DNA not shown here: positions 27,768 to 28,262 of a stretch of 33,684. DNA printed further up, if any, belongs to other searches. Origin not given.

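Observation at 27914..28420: HicB-HicA toxin-antitoxin cassette inserted between atpG and atpD inside the F1Fo ATP synthase operon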

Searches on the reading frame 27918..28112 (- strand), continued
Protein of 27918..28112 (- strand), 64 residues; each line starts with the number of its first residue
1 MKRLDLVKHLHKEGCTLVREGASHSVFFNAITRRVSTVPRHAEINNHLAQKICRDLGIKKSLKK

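Call 16: find_related_loci(query=A2, collection=genome_contigs, flank=5000)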
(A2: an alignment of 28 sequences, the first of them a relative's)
Query A2 (64 aa) in genome_contigs; peptide patterns used: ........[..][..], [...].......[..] (x = any residue, [..] = any of these).
600 stretches matched a pattern (row limit reached: there are more); 565 encode a relative of the query (tblastn E <= 1e-3); the best 80 are kept; 80 distinct loci.
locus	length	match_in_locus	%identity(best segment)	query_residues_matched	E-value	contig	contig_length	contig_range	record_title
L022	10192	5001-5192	77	1-64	2e-30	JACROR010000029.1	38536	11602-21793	MAG: Candidatus Niyogibacteria bacterium isolate NC_groundwater_1966_Pr3_S-0.2um_45_3 scaffold_735997, whole genome shot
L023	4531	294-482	71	1-63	5e-27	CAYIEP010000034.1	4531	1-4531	MAG TPA_asm: uncultured Candidatus Saccharibacteria bacterium isolate ERP119705_co1_1092 genome assembly, contig: NODE_3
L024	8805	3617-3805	72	1-64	5e-27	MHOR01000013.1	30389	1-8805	MAG: Candidatus Staskawiczbacteria bacterium RIFCSPHIGHO2_02_FULL_34_10 rifcsphigho2_02_scaffold_1948, whole genome shot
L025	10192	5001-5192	69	1-64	2e-26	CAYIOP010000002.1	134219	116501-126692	MAG TPA_asm: uncultured Candidatus Saccharibacteria bacterium isolate ERP119705_co3_310 genome assembly, contig: NODE_54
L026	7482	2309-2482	72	1-58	6e-26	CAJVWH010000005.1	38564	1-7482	TPA_asm: uncultured bacterium isolate DRR093004_bin.40_MetaBAT_v2.12.1_MAG genome assembly, contig: NODE_622_length_3856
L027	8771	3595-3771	69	1-59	6e-26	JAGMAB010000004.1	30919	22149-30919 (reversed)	MAG: Candidatus Parcubacteria bacterium isolate RS_14_18 ZL355.bin.18.fa_4, whole genome shotgun sequence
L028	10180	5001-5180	72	1-60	1e-25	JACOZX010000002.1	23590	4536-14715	MAG: Candidatus Yanofskybacteria bacterium isolate NC_groundwater_216_Ag_S-0.1um_42_16 S4_GD2017_2_S1_scaffold_1331, who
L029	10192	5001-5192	69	1-64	1e-25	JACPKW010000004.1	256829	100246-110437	MAG: Candidatus Giovannonibacteria bacterium isolate NC_groundwater_505_Ag_S-0.1um_43_101 S35_SO-1_scaffold_135751, whol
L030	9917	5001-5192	69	1-64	1e-25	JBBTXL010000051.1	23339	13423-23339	MAG: Patescibacteria group bacterium isolate H51-bin158_1 H51_bin158_1_000000000051, whole genome shotgun sequence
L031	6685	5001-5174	71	1-58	2e-25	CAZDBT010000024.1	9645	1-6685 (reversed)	MAG TPA_asm: uncultured Candidatus Saccharibacteria bacterium isolate SRP193066_co2_98 genome assembly, contig: NODE_367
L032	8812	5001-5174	72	1-58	5e-25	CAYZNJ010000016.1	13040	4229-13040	MAG TPA_asm: uncultured Candidatus Saccharibacteria bacterium isolate SRP269290_co1_1157 genome assembly, contig: NODE_6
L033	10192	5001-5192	64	1-64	1e-24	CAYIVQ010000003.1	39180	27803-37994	MAG TPA_asm: uncultured Candidatus Saccharibacteria bacterium isolate ERP119705_co8_44 genome assembly, contig: NODE_721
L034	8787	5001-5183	64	1-61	1e-24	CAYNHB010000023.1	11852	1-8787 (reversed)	MAG TPA_asm: uncultured Candidatus Saccharibacteria bacterium isolate SRP178699_co2_133 genome assembly, contig: NODE_50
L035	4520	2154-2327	72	1-58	1e-24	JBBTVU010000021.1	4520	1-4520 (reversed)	MAG: Patescibacteria group bacterium isolate H43-bin138_1 H43_bin138_1_000000000021, whole genome shotgun sequence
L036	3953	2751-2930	72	1-60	1e-24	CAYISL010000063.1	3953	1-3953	MAG TPA_asm: uncultured Candidatus Saccharibacteria bacterium isolate ERP119705_co5_503 genome assembly, contig: NODE_33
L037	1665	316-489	67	1-58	1e-24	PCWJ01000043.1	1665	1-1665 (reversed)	MAG: Candidatus Nealsonbacteria bacterium CG11_big_fil_rev_8_21_14_0_20_37_68 CG11_8_21_14_0.20_scaffold_70758_c, whole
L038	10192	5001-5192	58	1-64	2e-24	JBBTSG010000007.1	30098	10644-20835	MAG: Patescibacteria group bacterium isolate H43-bin076_1 H43_bin076_1_000000000007, whole genome shotgun sequence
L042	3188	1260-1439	65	1-60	3e-24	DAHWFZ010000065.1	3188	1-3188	MAG TPA_asm: Candidatus Wolfebacteria bacterium isolate clean1250 k141_1125129, whole genome shotgun sequence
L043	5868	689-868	60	1-60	3e-24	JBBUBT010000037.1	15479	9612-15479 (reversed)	MAG: Patescibacteria group bacterium isolate H43-bin122_1 H43_bin122_1_000000000037, whole genome shotgun sequence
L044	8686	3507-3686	65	1-60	5e-24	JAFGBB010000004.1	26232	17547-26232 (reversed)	MAG: Candidatus Wolfebacteria bacterium isolate Zod_Metabat.1002 k87_1402937, whole genome shotgun sequence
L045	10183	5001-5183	61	1-61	8e-24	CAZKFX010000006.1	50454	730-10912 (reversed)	MAG TPA_asm: uncultured Candidatus Saccharibacteria bacterium isolate binchicken_co6_543 genome assembly, contig: NODE_3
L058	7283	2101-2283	61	1-61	5e-23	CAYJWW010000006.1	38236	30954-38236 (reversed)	MAG TPA_asm: uncultured Candidatus Saccharibacteria bacterium isolate ERP125453_co1_514 genome assembly, contig: NODE_83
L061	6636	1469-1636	66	5-60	8e-23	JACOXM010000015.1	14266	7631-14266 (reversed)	MAG: Candidatus Giovannonibacteria bacterium isolate NC_groundwater_153_Ag_S-0.1um_42_19 S4_GD2017_2_S1_scaffold_2967, w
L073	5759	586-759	62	1-58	2e-22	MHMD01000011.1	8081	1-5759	MAG: Candidatus Nealsonbacteria bacterium RIFCSPHIGHO2_02_FULL_43_13 rifcsphigho2_02_scaffold_20119, whole genome shotgu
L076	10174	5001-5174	62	1-58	3e-22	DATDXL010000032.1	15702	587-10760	MAG TPA_asm: Candidatus Paceibacterota bacterium isolate SMAG_U8138 k141_1355446, whole genome shotgun sequence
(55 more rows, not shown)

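Call 33: search_solved_structures(query=window:27918-28112:-, max_evalue=0.1, show_alignments=3)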
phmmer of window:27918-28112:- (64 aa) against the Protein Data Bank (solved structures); distinct sequences matched with E-value up to 0.1: 0.
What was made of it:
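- Tried and rejected: Single-sequence PDB search for HicA: no hit (call 33).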

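Call 35: search_solved_structures(query=A2, max_evalue=1, show_alignments=2)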
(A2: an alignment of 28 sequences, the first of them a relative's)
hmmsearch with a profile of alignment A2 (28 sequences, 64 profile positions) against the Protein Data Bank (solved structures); distinct sequences matched with E-value up to 1: 3.
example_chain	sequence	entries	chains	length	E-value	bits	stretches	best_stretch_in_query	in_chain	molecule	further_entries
6hpb_A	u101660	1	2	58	0.057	16.4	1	1-58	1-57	mRNA interferase toxin HicA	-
8k20_B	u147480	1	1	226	0.79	12.7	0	16-48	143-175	non-specific serine/threonine protein kinase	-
5x04_A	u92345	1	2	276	0.84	12.6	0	3-40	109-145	Dodecanoyl-[acyl-carrier-protein] hydrolase, chloroplastic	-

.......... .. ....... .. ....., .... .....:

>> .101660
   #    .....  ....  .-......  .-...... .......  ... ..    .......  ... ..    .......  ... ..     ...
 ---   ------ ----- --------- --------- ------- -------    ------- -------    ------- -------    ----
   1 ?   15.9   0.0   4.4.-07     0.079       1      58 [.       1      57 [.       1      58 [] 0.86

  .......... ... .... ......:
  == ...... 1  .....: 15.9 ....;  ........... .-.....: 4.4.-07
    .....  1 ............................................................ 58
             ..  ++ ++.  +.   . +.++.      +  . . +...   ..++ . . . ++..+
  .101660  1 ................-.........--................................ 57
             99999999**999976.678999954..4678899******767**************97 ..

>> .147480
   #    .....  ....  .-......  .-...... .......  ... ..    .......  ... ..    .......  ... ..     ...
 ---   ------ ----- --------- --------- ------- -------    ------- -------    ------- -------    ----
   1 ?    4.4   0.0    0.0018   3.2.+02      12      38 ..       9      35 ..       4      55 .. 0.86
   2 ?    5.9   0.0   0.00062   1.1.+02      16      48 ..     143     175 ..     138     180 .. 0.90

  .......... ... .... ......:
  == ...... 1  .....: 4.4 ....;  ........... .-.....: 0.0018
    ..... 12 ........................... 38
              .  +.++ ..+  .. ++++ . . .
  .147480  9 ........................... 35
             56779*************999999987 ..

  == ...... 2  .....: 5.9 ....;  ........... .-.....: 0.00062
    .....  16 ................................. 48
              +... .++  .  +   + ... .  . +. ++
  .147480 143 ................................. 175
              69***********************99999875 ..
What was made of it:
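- The HicA profile aligns end to end with E. coli HicA 6hpb, with the catalytic His in register (call 35).
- Tried and rejected: The profile search found E. coli HicA only at E=0.057 (call 35).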

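Call 48: predict_structure(alignment_id=A2)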
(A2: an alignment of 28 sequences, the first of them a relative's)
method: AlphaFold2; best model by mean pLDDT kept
length: 64 residues; sequences in the alignment: 28
mean_pLDDT: 86.3   pTM: 0.67
mean pLDDT of the five models: 86.3, 84.9, 82.4, 79.4, 73.0
residues with pLDDT >= 90: 23; 70-90: 36; 50-70: 4; < 50: 1
segments of 3 or more residues with pLDDT < 50: none
pLDDT, mean of each block of 10 residues (from residue 1): 87 91 90 90 87 86 52
secondary structure, 60 per line:
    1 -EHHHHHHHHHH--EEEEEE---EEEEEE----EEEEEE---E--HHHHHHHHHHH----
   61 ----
elements in order: H3-12 E15-20 E24-29 E34-39 H46-56
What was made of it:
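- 27918..28112 (-): hicA, a 64-aa toxin. Its ATG abuts the hicB stop (TAAATG). AF2 pLDDT 86 with alpha-beta-beta-beta-alpha topology (call 48).
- On HicA toxin (PF07927): AF2 pLDDT 86, elements H3-12, E15-20, E24-29, E34-39, H46-56 (call 48).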

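Call 52: fold_search(model_id=the predicted structure, library=pdb)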
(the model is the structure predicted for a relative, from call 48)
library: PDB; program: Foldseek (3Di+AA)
matches with E <= 10: 871; with E <= 0.001: 0
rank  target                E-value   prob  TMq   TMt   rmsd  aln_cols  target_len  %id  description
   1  6hpb_A                4.9e-03  1.00  0.76  0.85   1.4        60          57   27  Crystal structure of the E.coli HicAB toxin-antitoxin complex (released 2019-09-18)
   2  6g26_E                5.9e-03  1.00  0.78  0.81   1.3        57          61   23  The crystal structure of the Burkholderia pseudomallei HicAB complex (released 2018-10-31)
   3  4p78_C                7.2e-03  1.00  0.68  0.66   3.3        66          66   23  HicA3 and HicB3 toxin-antitoxin complex (released 2014-08-27)
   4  1whz                  8.7e-03  1.00  0.76  0.70   1.7        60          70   18  Crystal structure of a hypothetical protein from thermus thermophilus HB8 (released 2004-11-28)
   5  6g26_F                9.9e-03  1.00  0.78  0.82   1.3        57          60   23  The crystal structure of the Burkholderia pseudomallei HicAB complex (released 2018-10-31)
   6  6hpb_C                5.3e-02  0.99  0.60  0.71   3.0        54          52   28  Crystal structure of the E.coli HicAB toxin-antitoxin complex (released 2019-09-18)
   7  4c26_MODEL_1_A        1.1e-01  0.99  0.66  0.64   1.9        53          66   24  Solution NMR structure of the HicA toxin from Burkholderia pseudomallei (released 2014-04-23)
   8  4m4z                  3.4e-01  0.75  0.38  0.18   5.9        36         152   17  SH3 and SH2 domains of human Src-like adaptor protein 2 (SLAP2) (released 2013-11-06)
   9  5ejk_H                3.9e-01  0.85  0.40  0.10   4.5        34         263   24  Crystal structure of the Rous sarcoma virus intasome (released 2016-02-17)
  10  7jn3_G                3.9e-01  0.82  0.39  0.12   4.5        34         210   24  Cryo-EM structure of Rous sarcoma virus cleaved synaptic complex (CSC) with HIV-1 integrase strand transfer inhibitor  (released 2021-03-17)
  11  7rdn                  3.9e-01  0.69  0.53  0.19   4.5        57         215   19  Crystal structure of S. cerevisiae pre-mRNA leakage protein 39 (Pml39) (released 2022-07-27)
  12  6ukl_D                3.9e-01  0.51  0.37  0.35   5.6        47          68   11  Crystal Structure of a DiB2-split Protein (released 2020-07-08)
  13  1o6w_MODEL_1_A        3.9e-01  0.33  0.35  0.31   7.3        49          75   20  Solution Structure of the Prp40 WW Domain Pair of the Yeast Splicing Factor Prp40 (released 2002-12-04)
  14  8a1p_A                4.4e-01  0.63  0.36  0.43   6.2        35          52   20  HIV-1 Integrase Catalytic Core Domain and C-Terminal Domain in Complex with Allosteric Integrase Inhibitor BI-D (released 2023-02-01)
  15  6ukl_B                4.4e-01  0.47  0.36  0.37   5.3        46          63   11  Crystal Structure of a DiB2-split Protein (released 2020-07-08)
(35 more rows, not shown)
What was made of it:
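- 27918..28112 (-): The top seven Foldseek PDB hits are all HicA (6hpb TM 0.76/0.85, rmsd 1.4 A; call 52).
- On HicA toxin (PF07927): The top seven Foldseek PDB hits are HicA structures (6hpb, 6g26, 4p78, 1whz, 4c26) (call 52).
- HicA AF2 model pLDDT 86, and the top seven PDB fold hits are all HicA (calls 48, 52).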

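Call 74: search_protein_families(library=pfam, proteins=[L031:61-4728:+, L031:5212-6561:+, L038:3642-4730:+, L038:5249-7681:+, L044:2893-3201:+, L044:3695-4945:+, L045:4210-4743:+, L045:5156-5872:+, L076:3746-4714:+, L076:5192-6310:+], max_evalue=0.00001)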
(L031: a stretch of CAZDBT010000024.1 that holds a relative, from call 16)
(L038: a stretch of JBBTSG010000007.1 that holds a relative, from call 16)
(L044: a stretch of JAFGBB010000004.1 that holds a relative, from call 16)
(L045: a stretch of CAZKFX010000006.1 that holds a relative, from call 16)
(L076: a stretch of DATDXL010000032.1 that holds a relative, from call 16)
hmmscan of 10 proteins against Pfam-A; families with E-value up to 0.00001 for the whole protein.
L031:61-4728:+ (1555 aa): 0 families

L031:5212-6561:+ (449 aa): 0 families

L038:3642-4730:+ (362 aa): 1 family
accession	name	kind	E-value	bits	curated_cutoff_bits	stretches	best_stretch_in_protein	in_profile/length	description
PF02163.28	Peptidase_M50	-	1.7e-51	175.1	27.2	1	6-348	2-221/221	Peptidase family M50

L038:5249-7681:+ (810 aa): 2 families
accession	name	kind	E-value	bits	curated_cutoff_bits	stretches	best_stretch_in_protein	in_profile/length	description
PF01326.24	PPDK_N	-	2.3e-99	333.2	27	1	15-325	2-325/328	Pyruvate phosphate dikinase, AMP/ATP-binding domain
PF00391.29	PEP-utilizers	-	3.5e-25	87.8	23.1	1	734-804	2-72/72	PEP-utilising enzyme, mobile domain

L044:2893-3201:+ (102 aa): 1 family
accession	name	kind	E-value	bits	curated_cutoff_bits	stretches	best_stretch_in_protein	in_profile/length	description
PF03819.22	MazG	-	5.5e-06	27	22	1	29-91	5-64/74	MazG nucleotide pyrophosphohydrolase domain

L044:3695-4945:+ (416 aa): 2 families
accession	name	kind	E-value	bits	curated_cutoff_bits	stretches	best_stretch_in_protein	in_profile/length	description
PF00113.28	Enolase_C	-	2.9e-77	260.3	21.5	1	136-414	4-277/296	Enolase, C-terminal TIM barrel domain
PF03952.21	Enolase_N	-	1.6e-28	99.9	35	1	3-120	1-131/131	Enolase, N-terminal domain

L045:4210-4743:+ (177 aa): 1 family
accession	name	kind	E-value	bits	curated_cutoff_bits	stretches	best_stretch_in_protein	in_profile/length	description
PF01871.22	AMMECR1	-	8.1e-43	146.3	25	1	5-175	1-167/168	AMMECR1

L045:5156-5872:+ (238 aa): 2 families
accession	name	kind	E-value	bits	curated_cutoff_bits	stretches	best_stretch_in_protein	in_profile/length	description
PF02811.25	PHP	-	4.5e-17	63.3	26.4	1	17-213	1-154/164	PHP domain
PF13263.12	PHP_C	-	2.3e-13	49.9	21.3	1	156-207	2-55/56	PHP-associated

L076:3746-4714:+ (322 aa): 1 family
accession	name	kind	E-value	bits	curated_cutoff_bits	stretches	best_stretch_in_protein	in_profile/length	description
PF00391.29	PEP-utilizers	-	1.3e-24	86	23.1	1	243-314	1-72/72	PEP-utilising enzyme, mobile domain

L076:5192-6310:+ (372 aa): 1 family
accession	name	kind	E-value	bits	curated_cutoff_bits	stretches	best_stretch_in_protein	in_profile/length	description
PF00391.29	PEP-utilizers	-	3.7e-26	91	23.1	1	294-364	2-72/72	PEP-utilising enzyme, mobile domain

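Call 75: search_protein_families(library=pfam, proteins=[L030:5195-8701:+, L042:1458-3047:+, L061:1639-2574:+, L058:2256-4067:+, L034:5214-5858:+, L032:5198-5506:+, L043:887-1345:+, L073:796-1062:+, L037:554-1207:+, L024:3893-4894:+], max_evalue=0.00001)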
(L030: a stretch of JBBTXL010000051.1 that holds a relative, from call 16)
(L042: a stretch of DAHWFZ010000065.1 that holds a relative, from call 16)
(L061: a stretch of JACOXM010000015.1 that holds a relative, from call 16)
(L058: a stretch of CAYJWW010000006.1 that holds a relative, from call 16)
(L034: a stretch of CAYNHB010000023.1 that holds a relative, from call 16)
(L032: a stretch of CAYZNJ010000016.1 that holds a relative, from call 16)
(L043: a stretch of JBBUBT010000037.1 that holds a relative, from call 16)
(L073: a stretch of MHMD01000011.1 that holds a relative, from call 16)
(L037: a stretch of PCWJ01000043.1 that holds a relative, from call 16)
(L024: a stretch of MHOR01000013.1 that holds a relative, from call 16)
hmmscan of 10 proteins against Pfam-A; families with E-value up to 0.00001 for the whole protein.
L030:5195-8701:+ (1168 aa): 5 families
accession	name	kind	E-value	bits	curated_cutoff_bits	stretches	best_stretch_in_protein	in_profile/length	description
PF00133.28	tRNA-synt_1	-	1.5e-113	380.1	22.7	2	20-482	2-264/414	tRNA synthetases class I (I, L, M and V)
PF08264.19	Anticodon_1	-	5.7e-29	101.3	25.1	1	886-1030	1-145/148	Anticodon-binding domain of tRNA ligase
PF00300.27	His_Phos_1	-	9.2e-26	91.1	21.7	1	492-660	2-165/194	Histidine phosphatase superfamily (branch 1)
PF09334.17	tRNA-synt_1g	-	4.8e-19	68.8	20.1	1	774-847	303-372/391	tRNA synthetases class I (M)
PF19302.4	DUF5915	-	2.3e-15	57.1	27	1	1074-1167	102-192/195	Domain of unknown function (DUF5915)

L042:1458-3047:+ (529 aa): 2 families
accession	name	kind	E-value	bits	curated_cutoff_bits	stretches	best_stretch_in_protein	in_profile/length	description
PF00113.28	Enolase_C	-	6.3e-72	242.8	21.5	2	419-523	173-277/296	Enolase, C-terminal TIM barrel domain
PF03952.21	Enolase_N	-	2.8e-18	66.8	35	1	3-105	1-101/131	Enolase, N-terminal domain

L061:1639-2574:+ (311 aa): 1 family
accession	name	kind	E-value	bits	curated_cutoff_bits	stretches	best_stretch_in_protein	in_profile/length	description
PF00293.34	NUDIX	-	2.6e-13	50.6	21.1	1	190-302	16-130/134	NUDIX domain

L058:2256-4067:+ (603 aa): 0 families

L034:5214-5858:+ (214 aa): 1 family
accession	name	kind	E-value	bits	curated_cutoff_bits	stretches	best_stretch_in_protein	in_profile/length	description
PF03073.20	TspO_MBR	-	3.9e-27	95.2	24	1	7-129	23-144/145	TspO/MBR family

L032:5198-5506:+ (102 aa): 0 families

L043:887-1345:+ (152 aa): 1 family
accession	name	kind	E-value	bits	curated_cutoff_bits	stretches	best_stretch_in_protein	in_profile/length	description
PF02643.20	DUF192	-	7.1e-23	81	27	1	58-151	2-82/96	Uncharacterized ACR, COG1430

L073:796-1062:+ (88 aa): 1 family
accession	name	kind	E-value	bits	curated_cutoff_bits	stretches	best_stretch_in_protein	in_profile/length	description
PF00312.27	Ribosomal_S15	-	1.2e-32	112.3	31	1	7-86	1-80/81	Ribosomal protein S15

L037:554-1207:+ (217 aa): 1 family
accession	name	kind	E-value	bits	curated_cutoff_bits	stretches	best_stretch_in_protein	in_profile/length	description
PF01936.24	NYN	-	1.1e-17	65.4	24.2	1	40-199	16-142/145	NYN domain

L024:3893-4894:+ (333 aa): 1 family
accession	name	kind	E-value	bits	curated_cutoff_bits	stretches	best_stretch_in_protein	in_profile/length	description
PF00268.27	Ribonuc_red_sm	-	1.1e-78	264.9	33.6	1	11-294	2-281/281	Ribonucleotide reductase, small chain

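Call 79: search_protein_families(library=padloc, proteins=[window:27918-28112:-], max_evalue=0.001)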
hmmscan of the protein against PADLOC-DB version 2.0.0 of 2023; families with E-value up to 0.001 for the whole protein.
window:27918-28112:- (64 aa): 0 families
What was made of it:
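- No match to any PADLOC defence model (call 79).
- Tried and rejected: Defence-system membership: no PADLOC hit (call 79).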

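Call 80: search_dna_similar(query=window:27918-28112:-, collection=phages, mode=protein, max_rows=8)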
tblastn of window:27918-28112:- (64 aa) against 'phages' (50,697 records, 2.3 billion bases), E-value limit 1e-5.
No match.
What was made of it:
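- No related sequences in the phage collection (call 80).
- Tried and rejected: Phage or plasmid origin: no phage match (call 80).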

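Call 81: search_dna_similar(query=window:27918-28112:-, collection=plasmids, mode=protein, max_rows=8)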
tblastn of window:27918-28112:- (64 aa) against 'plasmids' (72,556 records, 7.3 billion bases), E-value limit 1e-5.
Records with a match: 1; places in all: 1; records where one place covers at least 80% of the query: 1.
Best place of each record, by identity: <60% 1.
By first word of the organism name: Gemmatirosa 1.
By predicted mobility (MOB-suite, as given by PLSDB): non-mobilizable 1.
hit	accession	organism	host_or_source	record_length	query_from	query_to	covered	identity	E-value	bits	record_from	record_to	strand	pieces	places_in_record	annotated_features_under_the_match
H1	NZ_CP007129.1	Gemmatirosa kalamazoonensis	-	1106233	1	58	91%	56.9%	3e-17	80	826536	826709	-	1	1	record has no annotation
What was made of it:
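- Tried and rejected: One 57% match on a Gemmatirosa megaplasmid (call 81).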
